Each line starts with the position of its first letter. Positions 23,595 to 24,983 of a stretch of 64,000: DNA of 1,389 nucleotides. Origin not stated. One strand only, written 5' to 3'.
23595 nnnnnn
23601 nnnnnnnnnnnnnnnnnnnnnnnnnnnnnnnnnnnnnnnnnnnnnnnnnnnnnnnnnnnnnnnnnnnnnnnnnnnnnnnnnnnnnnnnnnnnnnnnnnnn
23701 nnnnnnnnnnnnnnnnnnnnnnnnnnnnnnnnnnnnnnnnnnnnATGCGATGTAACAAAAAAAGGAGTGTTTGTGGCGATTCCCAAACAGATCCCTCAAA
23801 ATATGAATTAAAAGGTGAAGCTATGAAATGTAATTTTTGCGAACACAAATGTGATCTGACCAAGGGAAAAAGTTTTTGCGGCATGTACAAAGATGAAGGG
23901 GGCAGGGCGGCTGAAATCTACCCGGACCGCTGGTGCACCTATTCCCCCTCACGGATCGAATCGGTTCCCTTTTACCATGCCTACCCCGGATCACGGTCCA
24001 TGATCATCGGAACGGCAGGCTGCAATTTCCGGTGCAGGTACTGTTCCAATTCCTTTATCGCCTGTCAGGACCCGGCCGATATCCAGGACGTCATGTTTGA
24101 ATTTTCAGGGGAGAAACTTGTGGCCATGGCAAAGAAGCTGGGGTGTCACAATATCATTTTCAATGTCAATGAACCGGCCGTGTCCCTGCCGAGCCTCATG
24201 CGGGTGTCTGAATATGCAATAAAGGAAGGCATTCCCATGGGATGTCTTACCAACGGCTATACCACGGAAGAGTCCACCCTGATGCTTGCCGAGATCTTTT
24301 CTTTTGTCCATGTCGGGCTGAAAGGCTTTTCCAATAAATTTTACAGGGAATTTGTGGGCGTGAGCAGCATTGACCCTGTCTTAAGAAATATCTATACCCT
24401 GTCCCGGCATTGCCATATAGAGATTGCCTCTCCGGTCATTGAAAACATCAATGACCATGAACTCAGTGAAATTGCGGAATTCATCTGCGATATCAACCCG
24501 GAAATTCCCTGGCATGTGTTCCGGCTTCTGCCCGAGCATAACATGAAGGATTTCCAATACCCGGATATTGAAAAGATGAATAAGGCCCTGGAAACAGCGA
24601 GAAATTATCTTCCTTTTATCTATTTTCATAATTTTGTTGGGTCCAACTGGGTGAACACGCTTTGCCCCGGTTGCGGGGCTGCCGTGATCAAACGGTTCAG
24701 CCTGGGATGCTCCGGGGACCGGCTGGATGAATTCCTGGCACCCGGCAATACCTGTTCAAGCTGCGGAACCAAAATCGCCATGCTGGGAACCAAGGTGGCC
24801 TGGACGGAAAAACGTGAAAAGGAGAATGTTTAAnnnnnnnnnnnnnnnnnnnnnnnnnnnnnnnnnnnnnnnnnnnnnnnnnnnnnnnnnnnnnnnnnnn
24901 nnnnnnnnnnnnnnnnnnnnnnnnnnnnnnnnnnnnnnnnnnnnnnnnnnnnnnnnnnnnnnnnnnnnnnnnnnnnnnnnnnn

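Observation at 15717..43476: Uncharacterised TonB-dependent import-and-modify system with radical SAM chemistry and an octaheme cytochrome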

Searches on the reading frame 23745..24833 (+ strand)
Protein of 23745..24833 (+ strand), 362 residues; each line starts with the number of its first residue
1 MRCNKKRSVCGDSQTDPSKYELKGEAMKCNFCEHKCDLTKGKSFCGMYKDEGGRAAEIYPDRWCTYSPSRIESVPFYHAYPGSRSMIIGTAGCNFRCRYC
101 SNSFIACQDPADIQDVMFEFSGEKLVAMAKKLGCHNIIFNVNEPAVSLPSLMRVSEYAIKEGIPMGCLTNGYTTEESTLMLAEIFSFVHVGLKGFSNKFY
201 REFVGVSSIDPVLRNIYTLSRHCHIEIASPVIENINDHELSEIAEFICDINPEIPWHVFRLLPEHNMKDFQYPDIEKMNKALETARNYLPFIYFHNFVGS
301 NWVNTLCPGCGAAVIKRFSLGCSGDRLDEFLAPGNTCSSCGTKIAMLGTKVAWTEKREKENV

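Call 3: search_protein_families(library=pfam, proteins=[window:23745-24833:+])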
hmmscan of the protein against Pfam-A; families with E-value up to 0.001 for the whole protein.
window:23745-24833:+ (362 aa): 1 family
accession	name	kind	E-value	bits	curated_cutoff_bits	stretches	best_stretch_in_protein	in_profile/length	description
PF04055.27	Radical_SAM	-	5.1e-18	66.2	29.5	1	88-247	2-166/166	Radical SAM superfamily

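Call 8: search_protein_families(library=ncbifam, proteins=[window:23745-24833:+], max_evalue=0.01)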
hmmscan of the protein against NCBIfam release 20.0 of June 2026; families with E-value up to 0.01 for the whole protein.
window:23745-24833:+ (362 aa): 22 families
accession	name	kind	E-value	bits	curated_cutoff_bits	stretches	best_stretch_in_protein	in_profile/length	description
TIGR04337.1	AmmeMemoSam_rS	hypoth_equivalog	4.6e-41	140.8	220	1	22-357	7-344/349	AmmeMemoRadiSam system radical SAM enzyme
NF045574.1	sacti_mat_StsB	exception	3.3e-10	39.4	625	1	90-251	103-260/466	StsB family radical SAM/SPASM domain sactipeptide maturase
TIGR02494.1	PFLE_PFLC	subfamily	5.5e-10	39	174.35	1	143-281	133-271/293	glycyl-radical enzyme activating protein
TIGR04395.1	cutC_activ_rSAM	equivalog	4.7e-09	36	360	1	158-275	154-273/309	choline TMA-lyase-activating enzyme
NF001199.0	PRK00164.2-1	equivalog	2.8e-08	33.2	231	1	90-283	19-214/308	GTP 3',8-cyclase MoaA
TIGR02495.1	NrdG2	equivalog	5.6e-08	32.3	131.15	1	80-247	13-180/193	anaerobic ribonucleoside-triphosphate reductase activating protein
NF033717.2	HPDL_rSAM_activ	equivalog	1e-07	31.6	420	1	139-275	136-272/311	4-hydroxyphenylacetate decarboxylase activase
NF043069.1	T4HPD_activ_SAM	equivalog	1.8e-07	30.9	425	1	143-281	133-270/299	trans-4-hydroxy-L-proline dehydratase activase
TIGR04041.1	activase_YjjW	hypoth_equivalog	2.7e-07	30.3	250.2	1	165-282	140-262/276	YjjW family glycine radical enzyme activase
NF048010.1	SfplDhtActHpsHDes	equivalog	4.4e-07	29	430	1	165-280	163-279/298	(2S)-3-sulfopropanediol dehydratase activating enzyme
TIGR02666.1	moaA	equivalog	5.6e-07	28.8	284.05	1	90-251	17-184/336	GTP 3',8-cyclase MoaA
TIGR02493.1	PFLA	equivalog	1.1e-06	28.3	231.75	1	81-250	14-186/235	pyruvate formate-lyase-activating protein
TIGR02668.1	moaA_archaeal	equivalog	1.3e-06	27.6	325.25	1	90-282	17-210/303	GTP 3',8-cyclase MoaA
TIGR04317.1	W_rSAM_matur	equivalog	9e-06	25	380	1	87-222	8-139/349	tungsten cofactor oxidoreductase radical SAM maturase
NF038283.1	viperin_w_prok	equivalog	1.6e-05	24.3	180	1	91-269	10-196/281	viperin family antiviral radical SAM protein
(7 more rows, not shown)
